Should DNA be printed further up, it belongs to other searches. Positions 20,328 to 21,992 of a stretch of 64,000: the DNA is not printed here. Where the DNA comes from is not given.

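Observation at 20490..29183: Rhamnose cluster with split RhaE aldolase / SDR and an embedded PHP phosphoesterase, downstream of a 2-oxoacid dehydrogenase complex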

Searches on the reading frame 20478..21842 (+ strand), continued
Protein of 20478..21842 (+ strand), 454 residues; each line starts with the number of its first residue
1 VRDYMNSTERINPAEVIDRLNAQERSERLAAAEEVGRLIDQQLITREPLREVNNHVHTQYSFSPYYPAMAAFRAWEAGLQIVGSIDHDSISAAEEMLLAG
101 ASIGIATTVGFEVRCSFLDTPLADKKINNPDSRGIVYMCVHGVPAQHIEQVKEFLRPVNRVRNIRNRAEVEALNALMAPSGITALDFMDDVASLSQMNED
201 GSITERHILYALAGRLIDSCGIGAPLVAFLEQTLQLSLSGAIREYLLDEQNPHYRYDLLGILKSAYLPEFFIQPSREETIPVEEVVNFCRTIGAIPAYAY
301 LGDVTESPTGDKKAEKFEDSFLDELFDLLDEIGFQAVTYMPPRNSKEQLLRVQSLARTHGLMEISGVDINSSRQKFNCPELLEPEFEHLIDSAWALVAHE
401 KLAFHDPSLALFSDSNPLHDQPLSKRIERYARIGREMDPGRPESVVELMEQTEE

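Call 71: find_encoding_contigs(protein=P0148, flank=10000, max_places=2)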
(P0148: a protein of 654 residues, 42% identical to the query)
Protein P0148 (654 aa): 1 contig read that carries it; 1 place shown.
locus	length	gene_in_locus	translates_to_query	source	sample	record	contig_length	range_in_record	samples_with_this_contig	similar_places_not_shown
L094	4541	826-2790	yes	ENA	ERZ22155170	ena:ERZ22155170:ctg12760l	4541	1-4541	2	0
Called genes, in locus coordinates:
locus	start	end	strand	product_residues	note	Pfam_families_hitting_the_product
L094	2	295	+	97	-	?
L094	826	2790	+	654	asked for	PF21546:FGGY_C_2, PF02811:PHP (weak)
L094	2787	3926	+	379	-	-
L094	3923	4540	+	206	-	?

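Call 73: find_encoding_contigs(protein=P0125, flank=10000, max_places=2)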
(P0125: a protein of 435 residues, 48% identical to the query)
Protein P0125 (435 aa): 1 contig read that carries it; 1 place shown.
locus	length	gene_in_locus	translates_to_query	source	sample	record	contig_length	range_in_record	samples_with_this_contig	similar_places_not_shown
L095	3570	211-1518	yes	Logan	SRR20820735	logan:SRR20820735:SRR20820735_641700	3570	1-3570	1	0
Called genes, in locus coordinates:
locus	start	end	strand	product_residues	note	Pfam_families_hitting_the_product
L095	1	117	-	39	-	?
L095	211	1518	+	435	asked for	-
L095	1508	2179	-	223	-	-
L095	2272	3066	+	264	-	-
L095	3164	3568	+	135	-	?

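Call 74: find_encoding_contigs(protein=P0139, flank=10000, max_places=2)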
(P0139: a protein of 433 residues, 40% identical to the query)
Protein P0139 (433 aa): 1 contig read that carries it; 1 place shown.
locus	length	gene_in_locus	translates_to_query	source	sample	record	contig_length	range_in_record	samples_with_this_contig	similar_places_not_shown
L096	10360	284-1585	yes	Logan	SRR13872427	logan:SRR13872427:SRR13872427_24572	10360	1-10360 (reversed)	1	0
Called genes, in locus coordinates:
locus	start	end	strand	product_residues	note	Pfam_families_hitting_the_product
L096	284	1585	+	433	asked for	PF02811:PHP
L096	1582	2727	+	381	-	PF08240:ADH_N, PF00107:ADH_zinc_N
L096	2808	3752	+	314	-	PF24034:DUF7343 (weak), PF13412:HTH_24 (faint), PF04198:Sugar-bind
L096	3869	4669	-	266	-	PF00702:Hydrolase (faint), PF08282:Hydrolase_3, PF05116:S6PP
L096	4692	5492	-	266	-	PF08220:HTH_DeoR, PF08279:HTH_11, PF08280:HTH_Mga (weak), PF13412:HTH_24 (weak), PF25213:HVO_A0261_N (weak), PF00455:DeoRC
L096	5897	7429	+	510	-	PF00370:FGGY_N, PF02782:FGGY_C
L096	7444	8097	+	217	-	PF00596:Aldolase_II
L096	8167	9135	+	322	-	PF00532:Peripla_BP_1, PF13407:Peripla_BP_4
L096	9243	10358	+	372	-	?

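Call 79: list_cluster_members(proteins=[P0125, P0127, P0128, P0129, P0130, P0131, P0135, P0136, P0146, P0149])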
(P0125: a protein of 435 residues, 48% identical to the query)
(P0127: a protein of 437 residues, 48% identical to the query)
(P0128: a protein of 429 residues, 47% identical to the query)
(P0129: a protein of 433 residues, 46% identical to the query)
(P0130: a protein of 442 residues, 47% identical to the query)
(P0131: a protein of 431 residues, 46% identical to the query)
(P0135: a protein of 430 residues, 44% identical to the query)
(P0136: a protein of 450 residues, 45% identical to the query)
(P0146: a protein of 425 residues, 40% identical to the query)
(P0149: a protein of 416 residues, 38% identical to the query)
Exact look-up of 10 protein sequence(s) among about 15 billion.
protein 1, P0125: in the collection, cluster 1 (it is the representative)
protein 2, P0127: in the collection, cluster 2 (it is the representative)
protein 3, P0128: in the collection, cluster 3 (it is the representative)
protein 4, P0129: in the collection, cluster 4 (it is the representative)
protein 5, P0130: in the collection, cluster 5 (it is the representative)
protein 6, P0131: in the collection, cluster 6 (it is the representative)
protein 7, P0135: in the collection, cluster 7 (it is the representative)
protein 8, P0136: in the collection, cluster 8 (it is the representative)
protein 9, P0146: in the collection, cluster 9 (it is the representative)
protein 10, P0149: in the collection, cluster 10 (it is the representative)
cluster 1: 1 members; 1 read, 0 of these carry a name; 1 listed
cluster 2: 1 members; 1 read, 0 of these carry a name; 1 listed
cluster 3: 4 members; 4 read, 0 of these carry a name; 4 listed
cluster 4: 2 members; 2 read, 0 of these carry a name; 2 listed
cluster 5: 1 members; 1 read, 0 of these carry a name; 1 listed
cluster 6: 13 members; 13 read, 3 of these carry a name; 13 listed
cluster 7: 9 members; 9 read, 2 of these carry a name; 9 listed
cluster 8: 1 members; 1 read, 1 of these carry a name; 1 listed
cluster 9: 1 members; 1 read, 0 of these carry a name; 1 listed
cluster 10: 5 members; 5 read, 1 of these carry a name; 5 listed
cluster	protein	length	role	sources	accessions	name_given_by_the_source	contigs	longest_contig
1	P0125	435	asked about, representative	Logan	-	-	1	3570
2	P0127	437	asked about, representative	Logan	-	-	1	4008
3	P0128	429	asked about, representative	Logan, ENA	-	-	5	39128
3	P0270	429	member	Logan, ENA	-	-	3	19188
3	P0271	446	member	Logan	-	-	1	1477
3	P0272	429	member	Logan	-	-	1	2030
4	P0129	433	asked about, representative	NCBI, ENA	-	-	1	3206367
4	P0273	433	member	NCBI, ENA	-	-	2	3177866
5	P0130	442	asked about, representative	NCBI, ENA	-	-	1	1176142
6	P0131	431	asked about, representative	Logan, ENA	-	-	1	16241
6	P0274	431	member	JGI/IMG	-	hypothetical protein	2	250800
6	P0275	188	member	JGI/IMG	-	hypothetical protein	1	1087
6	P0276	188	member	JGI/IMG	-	hypothetical protein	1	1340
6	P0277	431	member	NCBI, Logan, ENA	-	-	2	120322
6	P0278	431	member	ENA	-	-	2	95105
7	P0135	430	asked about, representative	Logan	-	-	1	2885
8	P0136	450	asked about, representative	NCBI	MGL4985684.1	MAG: PHP domain-containing protein [Treponemataceae bacterium]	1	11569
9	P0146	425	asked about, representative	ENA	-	-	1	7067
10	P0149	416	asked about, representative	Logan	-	-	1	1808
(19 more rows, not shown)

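Call 80: find_encoding_contigs(protein=P0129, flank=10000, max_places=1)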
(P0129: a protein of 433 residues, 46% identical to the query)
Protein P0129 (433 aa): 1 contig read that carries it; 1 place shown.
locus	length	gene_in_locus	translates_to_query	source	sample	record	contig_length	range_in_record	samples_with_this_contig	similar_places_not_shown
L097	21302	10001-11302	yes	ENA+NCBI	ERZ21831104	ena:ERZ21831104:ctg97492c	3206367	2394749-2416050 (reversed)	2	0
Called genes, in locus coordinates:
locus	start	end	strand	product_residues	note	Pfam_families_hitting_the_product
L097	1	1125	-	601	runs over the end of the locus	PF00501:AMP-binding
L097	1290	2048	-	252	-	PF08220:HTH_DeoR, PF00455:DeoRC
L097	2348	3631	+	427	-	PF08240:ADH_N, PF00107:ADH_zinc_N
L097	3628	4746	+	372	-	PF00106:adh_short, PF08659:KR, PF13561:adh_short_C2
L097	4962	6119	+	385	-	PF02817:E3_binding, PF00198:2-oxoacid_dh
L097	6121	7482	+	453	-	PF00890:FAD_binding_2 (faint), PF03486:HI0933_like (faint), PF07992:Pyr_redox_2, PF12831:FAD_oxidored (weak), PF13450:NAD_binding_8 (faint), PF13738:Pyr_redox_3, PF00070:Pyr_redox, PF02852:Pyr_redox_dim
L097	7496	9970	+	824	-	PF00676:E1_dh, PF02779:Transket_pyr, PF02780:Transketolase_C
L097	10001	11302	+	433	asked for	PF02811:PHP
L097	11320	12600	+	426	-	PF06134:RhaA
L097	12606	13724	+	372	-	PF00596:Aldolase_II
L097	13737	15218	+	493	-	PF00370:FGGY_N, PF02782:FGGY_C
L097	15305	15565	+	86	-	-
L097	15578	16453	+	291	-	PF01503:PRA-PH (faint), PF03819:MazG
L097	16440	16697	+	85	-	PF01479:S4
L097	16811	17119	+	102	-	PF04977:DivIC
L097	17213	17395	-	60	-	-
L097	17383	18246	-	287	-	-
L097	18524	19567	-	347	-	PF00005:ABC_tran, PF08352:oligo_HPY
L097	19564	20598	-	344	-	PF00005:ABC_tran, PF13304:AAA_21, PF08352:oligo_HPY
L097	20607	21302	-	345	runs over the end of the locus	PF12911:OppC_N, PF00528:BPD_transp_1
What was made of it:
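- In the distant genome L097 all nine enzymes form one co-directional cluster (call 80).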
